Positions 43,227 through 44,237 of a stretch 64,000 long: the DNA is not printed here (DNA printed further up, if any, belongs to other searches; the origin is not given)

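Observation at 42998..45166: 2.2-kb non-coding mosaic of structured repeats bracketing an HNH-family gene remnant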

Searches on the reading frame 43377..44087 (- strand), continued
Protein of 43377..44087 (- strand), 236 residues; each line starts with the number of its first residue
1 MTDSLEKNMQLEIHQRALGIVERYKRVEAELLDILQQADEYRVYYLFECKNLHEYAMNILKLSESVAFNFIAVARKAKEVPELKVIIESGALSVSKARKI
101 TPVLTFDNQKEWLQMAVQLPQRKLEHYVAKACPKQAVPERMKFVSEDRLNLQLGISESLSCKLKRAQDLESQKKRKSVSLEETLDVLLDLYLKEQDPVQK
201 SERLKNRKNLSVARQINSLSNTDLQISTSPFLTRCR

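Call 51: fold_search(model_id=the predicted structure, library=pdb)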
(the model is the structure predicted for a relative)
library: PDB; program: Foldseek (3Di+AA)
matches with E <= 10: 134; with E <= 0.001: 0
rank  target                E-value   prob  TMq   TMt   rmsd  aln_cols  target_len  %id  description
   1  6sdk_A                2.0e-01  0.99  0.29  0.38   3.4       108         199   18  Crystal structure of bacterial ParB dimer bound to CDP (released 2019-10-23)
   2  6y93_B                2.3e-01  0.98  0.29  0.60   6.6       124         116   18  Crystal structure of the DNA-binding domain of the Nucleoid Occlusion Factor (Noc) complexed to the Noc-binding site ( (released 2020-08-05)
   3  7o0n_A                2.7e-01  0.99  0.31  0.41   5.9       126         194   20  Crystal structure of a ParB E93A mutant from Myxococcus xanthus bound to CDP and monothiophosphate (released 2021-09-15)
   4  7ng0                  3.2e-01  0.99  0.30  0.40   2.7       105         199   18  Crystal structure of N- and C-terminally truncated Geobacillus thermoleovorans nucleoid occlusion protein Noc (released 2021-02-17)
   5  7e9h_S                3.2e-01  0.06  0.11  0.06  34.6       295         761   12  Cryo-EM structure of Gi-bound metabotropic glutamate receptor mGlu4 (released 2021-06-23)
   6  6y93_A                3.5e-01  0.98  0.29  0.66   3.4       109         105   19  Crystal structure of the DNA-binding domain of the Nucleoid Occlusion Factor (Noc) complexed to the Noc-binding site ( (released 2020-08-05)
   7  4umk_B                3.5e-01  0.96  0.30  0.42   9.0       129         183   15  The complex of Spo0J and parS DNA in chromosomal partition system (released 2015-05-13)
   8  6sdk_B                4.1e-01  0.96  0.28  0.37   3.6       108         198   18  Crystal structure of bacterial ParB dimer bound to CDP (released 2019-10-23)
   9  8qot_A                4.9e-01  0.09  0.14  0.14  32.9       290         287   11  Structure of the mu opioid receptor bound to the antagonist nanobody NbE (released 2023-12-27)
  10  7bnr_B                5.1e-01  0.97  0.29  0.40   3.2       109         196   21  Crystal structure of a ParB Q52A mutant from Myxococcus xanthus bound to CTPyS (released 2021-09-08)
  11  6s6h_B                6.3e-01  0.72  0.26  0.47  10.9       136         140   20  Crystal structure of the DNA binding domain of the chromosome-partitioning protein ParB complexed to the centromeric p (released 2020-07-15)
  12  4umk_D                6.7e-01  0.84  0.26  0.39   9.6       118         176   17  The complex of Spo0J and parS DNA in chromosomal partition system (released 2015-05-13)
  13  9dvs_G                7.4e-01  0.16  0.17  0.19  15.7       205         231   14  CryoEM structure of Syn7942 RNAP-SigA holoenzyme (released 2025-10-15)
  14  8zpl_R                7.8e-01  0.08  0.15  0.15  33.5       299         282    7  Cryo-EM strucutre of CXCR4 complexed with antagonist HF51116 (released 2025-02-26)
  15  8qu6_F                8.2e-01  0.07  0.14  0.14  18.1       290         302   14  Mycobacterium smegnatis RNA polymerase transcription initiation complex with SigmaA, RbpA, HelD and an upstream-fork p (released 2024-10-02)
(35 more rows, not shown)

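Call 58: find_encoding_contigs(protein=P0004, flank=6000, max_places=3)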
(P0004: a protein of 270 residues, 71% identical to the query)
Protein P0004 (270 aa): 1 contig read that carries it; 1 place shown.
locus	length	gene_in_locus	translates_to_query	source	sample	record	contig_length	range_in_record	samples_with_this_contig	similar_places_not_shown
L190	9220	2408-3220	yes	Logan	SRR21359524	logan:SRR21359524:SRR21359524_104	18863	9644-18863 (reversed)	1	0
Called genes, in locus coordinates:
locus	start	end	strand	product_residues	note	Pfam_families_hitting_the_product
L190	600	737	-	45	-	-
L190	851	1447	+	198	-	PF04191:PEMT, PF04140:ICMT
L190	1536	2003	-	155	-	-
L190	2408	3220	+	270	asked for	PF01844:HNH (weak)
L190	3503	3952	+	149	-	-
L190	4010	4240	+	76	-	-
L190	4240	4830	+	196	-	-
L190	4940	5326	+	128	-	-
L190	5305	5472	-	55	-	-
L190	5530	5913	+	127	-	-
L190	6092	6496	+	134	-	PF00263:Secretin (faint)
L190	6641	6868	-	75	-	-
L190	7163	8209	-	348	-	-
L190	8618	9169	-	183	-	-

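Call 59: find_encoding_contigs(protein=P0006, flank=6000, max_places=3)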
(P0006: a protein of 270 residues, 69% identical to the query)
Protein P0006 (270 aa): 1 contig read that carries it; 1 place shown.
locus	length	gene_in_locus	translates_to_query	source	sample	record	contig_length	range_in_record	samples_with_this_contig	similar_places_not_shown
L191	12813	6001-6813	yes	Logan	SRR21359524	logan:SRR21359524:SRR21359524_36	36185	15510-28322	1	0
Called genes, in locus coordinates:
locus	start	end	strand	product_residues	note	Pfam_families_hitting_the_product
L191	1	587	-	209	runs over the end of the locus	PF27545:CsoS1D_N, PF00936:BMC (weak)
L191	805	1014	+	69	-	-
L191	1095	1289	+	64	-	-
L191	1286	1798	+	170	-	PF01478:Peptidase_A24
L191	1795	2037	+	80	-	-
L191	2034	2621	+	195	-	-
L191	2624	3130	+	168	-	-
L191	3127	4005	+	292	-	PF08666:SAF, PF16976:RcpC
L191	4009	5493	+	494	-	PF04972:BON (faint), PF00263:Secretin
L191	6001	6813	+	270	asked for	PF01844:HNH (weak)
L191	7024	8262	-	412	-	PF05977:MFS_3, PF07690:MFS_1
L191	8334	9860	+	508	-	PF08486:SpoIID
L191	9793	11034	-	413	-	PF01743:PolyA_pol, PF12627:PolyA_pol_RNAbd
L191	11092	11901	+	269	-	PF12146:Hydrolase_4, PF00561:Abhydrolase_1, PF12697:Abhydrolase_6, PF03096:Ndr (faint)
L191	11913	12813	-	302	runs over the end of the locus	PF01844:HNH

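Call 60: find_encoding_contigs(protein=P0010, flank=6000, max_places=4)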
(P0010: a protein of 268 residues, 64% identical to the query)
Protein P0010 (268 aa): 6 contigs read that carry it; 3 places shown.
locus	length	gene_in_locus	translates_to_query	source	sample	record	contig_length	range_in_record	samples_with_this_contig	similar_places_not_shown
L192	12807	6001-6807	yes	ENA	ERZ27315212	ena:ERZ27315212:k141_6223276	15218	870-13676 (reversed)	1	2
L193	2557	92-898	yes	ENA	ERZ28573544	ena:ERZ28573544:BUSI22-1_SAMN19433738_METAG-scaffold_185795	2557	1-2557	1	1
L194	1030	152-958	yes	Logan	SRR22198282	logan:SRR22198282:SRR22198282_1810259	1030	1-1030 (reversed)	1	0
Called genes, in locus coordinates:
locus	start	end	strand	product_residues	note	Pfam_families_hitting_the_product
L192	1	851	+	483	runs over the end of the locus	-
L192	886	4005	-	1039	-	PF02811:PHP, PF07733:DNA_pol3_alpha, PF17657:DNA_pol3_finger, PF14579:HHH_6, PF01336:tRNA_anti-codon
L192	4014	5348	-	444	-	-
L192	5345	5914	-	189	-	-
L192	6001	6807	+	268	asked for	PF01844:HNH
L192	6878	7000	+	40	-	-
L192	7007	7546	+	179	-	PF00072:Response_reg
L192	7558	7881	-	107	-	PF07238:PilZ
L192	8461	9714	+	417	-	PF21926:FeeM, PF07238:PilZ (faint)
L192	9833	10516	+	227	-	PF17131:TP_0789-like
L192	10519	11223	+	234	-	PF00005:ABC_tran, PF02463:SMC_N (faint), PF13304:AAA_21 (faint)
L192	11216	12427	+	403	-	PF12704:MacB_PCD, PF02687:FtsX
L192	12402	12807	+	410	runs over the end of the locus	-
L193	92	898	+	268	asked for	PF01844:HNH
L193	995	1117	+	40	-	-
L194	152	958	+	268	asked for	PF01844:HNH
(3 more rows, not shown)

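Call 73: predict_structure(alignment_id=A4)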
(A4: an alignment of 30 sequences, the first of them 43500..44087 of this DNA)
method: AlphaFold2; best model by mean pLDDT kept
length: 196 residues; sequences in the alignment: 30
mean_pLDDT: 93.2   pTM: 0.66
mean pLDDT of the five models: 93.2, 91.5, 90.8, 89.9, 89.0
residues with pLDDT >= 90: 164; 70-90: 24; 50-70: 8; < 50: 0
segments of 3 or more residues with pLDDT < 50: none
pLDDT, mean of each block of 10 residues (from residue 1): 91 97 96 98 98 98 97 98 98 97 97 98 93 64 80 83 97 97 96 92
secondary structure, 60 per line:
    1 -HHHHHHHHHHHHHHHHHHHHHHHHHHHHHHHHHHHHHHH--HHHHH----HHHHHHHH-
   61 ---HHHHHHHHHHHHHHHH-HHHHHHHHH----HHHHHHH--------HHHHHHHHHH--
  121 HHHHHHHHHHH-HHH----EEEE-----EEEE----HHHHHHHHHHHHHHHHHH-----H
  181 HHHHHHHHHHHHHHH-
elements in order: H2-40 H43-47 H52-59 H64-79 H81-89 H94-100 H109-118 H121-131 E140-143 E149-152 H157-174 H180-195

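Call 75: fold_search(model_id=the predicted structure, library=pdb)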
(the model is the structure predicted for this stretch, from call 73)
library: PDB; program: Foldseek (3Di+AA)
matches with E <= 10: 99; with E <= 0.001: 0
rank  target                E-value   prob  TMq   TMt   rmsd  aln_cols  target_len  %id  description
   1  6sdk_A                1.5e-01  1.00  0.40  0.39   3.4       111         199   18  Crystal structure of bacterial ParB dimer bound to CDP (released 2019-10-23)
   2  7o0n_A                1.6e-01  0.93  0.28  0.28  12.6       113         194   21  Crystal structure of a ParB E93A mutant from Myxococcus xanthus bound to CDP and monothiophosphate (released 2021-09-15)
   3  7bnr_B                2.7e-01  0.96  0.29  0.29   5.4        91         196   21  Crystal structure of a ParB Q52A mutant from Myxococcus xanthus bound to CTPyS (released 2021-09-08)
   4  4umk_B                3.0e-01  0.97  0.38  0.41   9.2       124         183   15  The complex of Spo0J and parS DNA in chromosomal partition system (released 2015-05-13)
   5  9dvs_G                3.0e-01  0.30  0.21  0.19  16.3       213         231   14  CryoEM structure of Syn7942 RNAP-SigA holoenzyme (released 2025-10-15)
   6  6s6h_B                3.2e-01  0.84  0.36  0.48  10.3       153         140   19  Crystal structure of the DNA binding domain of the chromosome-partitioning protein ParB complexed to the centromeric p (released 2020-07-15)
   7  6y93_B                4.0e-01  0.96  0.39  0.60   6.7       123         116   17  Crystal structure of the DNA-binding domain of the Nucleoid Occlusion Factor (Noc) complexed to the Noc-binding site ( (released 2020-08-05)
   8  7ng0                  4.2e-01  0.99  0.43  0.42   2.6       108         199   18  Crystal structure of N- and C-terminally truncated Geobacillus thermoleovorans nucleoid occlusion protein Noc (released 2021-02-17)
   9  6sdk_B                4.2e-01  0.97  0.38  0.38   3.5       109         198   18  Crystal structure of bacterial ParB dimer bound to CDP (released 2019-10-23)
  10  9dvu_G                4.4e-01  0.20  0.20  0.14  16.2       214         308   14  CryoEM structure of RpaA bound to PkaiBC DNA and Syn7942 RNAP-SigA holoenzyme (released 2025-10-15)
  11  6y93_A                4.6e-01  0.96  0.38  0.63   3.7       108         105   18  Crystal structure of the DNA-binding domain of the Nucleoid Occlusion Factor (Noc) complexed to the Noc-binding site ( (released 2020-08-05)
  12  7bnk_A                5.4e-01  0.72  0.27  0.27  12.7       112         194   21  Crystal structure of ParB from Myxococcus xanthus bound to CDP and Monothiophosphate (released 2021-09-08)
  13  4umk_D                5.7e-01  0.87  0.36  0.39   9.5       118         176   17  The complex of Spo0J and parS DNA in chromosomal partition system (released 2015-05-13)
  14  6s6h_A                6.0e-01  0.89  0.36  0.54   6.5       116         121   22  Crystal structure of the DNA binding domain of the chromosome-partitioning protein ParB complexed to the centromeric p (released 2020-07-15)
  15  7bnk_B                6.3e-01  0.92  0.39  0.39   5.9       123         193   19  Crystal structure of ParB from Myxococcus xanthus bound to CDP and Monothiophosphate (released 2021-09-08)
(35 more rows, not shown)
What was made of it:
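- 43377..44087 (-): 236-aa ORF. Residues 1-216 form the N-terminal (ParB/Noc-like HTH) domain of a ~270-aa HNH-family protein. The last 20 residues are read-through into unit c2. The HNH domain is absent. AF2 pLDDT 93 and Foldseek matches to ParB/Noc/Spo0J DBDs (calls 73, 75).
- On ParB/Noc-type HTH DNA-binding domain: Foldseek top hits are consistently ParB/Noc/Spo0J (probability 0.96-1.00, TM 0.60-0.63 relative to the Noc DBD), but E-values are 0.15-0.5 (calls 51, 75).
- The N-domain has a ParB/Noc-like fold (calls 51, 75).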

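Call 85: search_protein_representatives(alignment_id=A2)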
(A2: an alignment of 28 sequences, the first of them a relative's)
Query: 28 sequences, 267 profile positions. Proteins with E-value up to 0.001 (for the whole library): 27105; up to 1e-10: 11544; up to 1e-30: 1905. The best 150 are listed.
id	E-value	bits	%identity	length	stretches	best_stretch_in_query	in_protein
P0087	1.7e-115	401.5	-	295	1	5-265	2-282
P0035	6.5e-107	373.4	-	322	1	3-266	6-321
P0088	4.0e-106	370.8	-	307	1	4-266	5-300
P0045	2.1e-105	368.5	-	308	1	4-266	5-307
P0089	3.7e-104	364.4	-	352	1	4-266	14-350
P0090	1.5e-103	362.4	-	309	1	4-266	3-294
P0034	1.5e-103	362.4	-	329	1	4-266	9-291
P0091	2.6e-103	361.6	-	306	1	4-266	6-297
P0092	3.6e-103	361.1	-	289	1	4-266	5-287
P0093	1.3e-102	359.3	-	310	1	5-266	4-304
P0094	6.0e-101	353.9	-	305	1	4-266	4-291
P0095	2.7e-100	351.7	-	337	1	3-265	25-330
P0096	9.6e-100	349.9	-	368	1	5-266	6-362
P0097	1.5e-99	349.3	-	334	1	4-266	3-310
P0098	2.5e-99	348.6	-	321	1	5-267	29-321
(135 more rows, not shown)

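Call 91: search_protein_families(library=padloc, proteins=[P0001, P0012, P0038], max_evalue=0.01)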
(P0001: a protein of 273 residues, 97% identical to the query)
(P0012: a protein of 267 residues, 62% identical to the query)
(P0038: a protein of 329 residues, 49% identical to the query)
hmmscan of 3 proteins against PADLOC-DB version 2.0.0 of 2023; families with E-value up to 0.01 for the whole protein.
P0001 (273 aa): 2 families
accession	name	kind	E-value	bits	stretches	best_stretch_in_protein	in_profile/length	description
PDLC02859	DpdF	-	3.3e-06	23.9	1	233-271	15-53/545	DpdF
PDLC03656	mREase_IV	-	0.00087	17.1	1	216-271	199-256/277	Type IV methyl-directed restriction enzyme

P0012 (267 aa): 3 families
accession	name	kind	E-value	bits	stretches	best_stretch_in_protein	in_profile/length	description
PDLC02859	DpdF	-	1e-05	22.2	1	231-265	19-53/545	DpdF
PDLC03656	mREase_IV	-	0.00042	18.1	1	226-265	217-256/277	Type IV methyl-directed restriction enzyme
PDLC00564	JetA3|JetA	-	0.0014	15.8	0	151-214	337-397/488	Unknown function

P0038 (329 aa): 2 families
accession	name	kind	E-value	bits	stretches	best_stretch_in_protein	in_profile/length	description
PDLC02859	DpdF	-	0.00049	16.7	1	293-328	18-53/545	DpdF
PDLC03656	mREase_IV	-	0.003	15.3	1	291-328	219-256/277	Type IV methyl-directed restriction enzyme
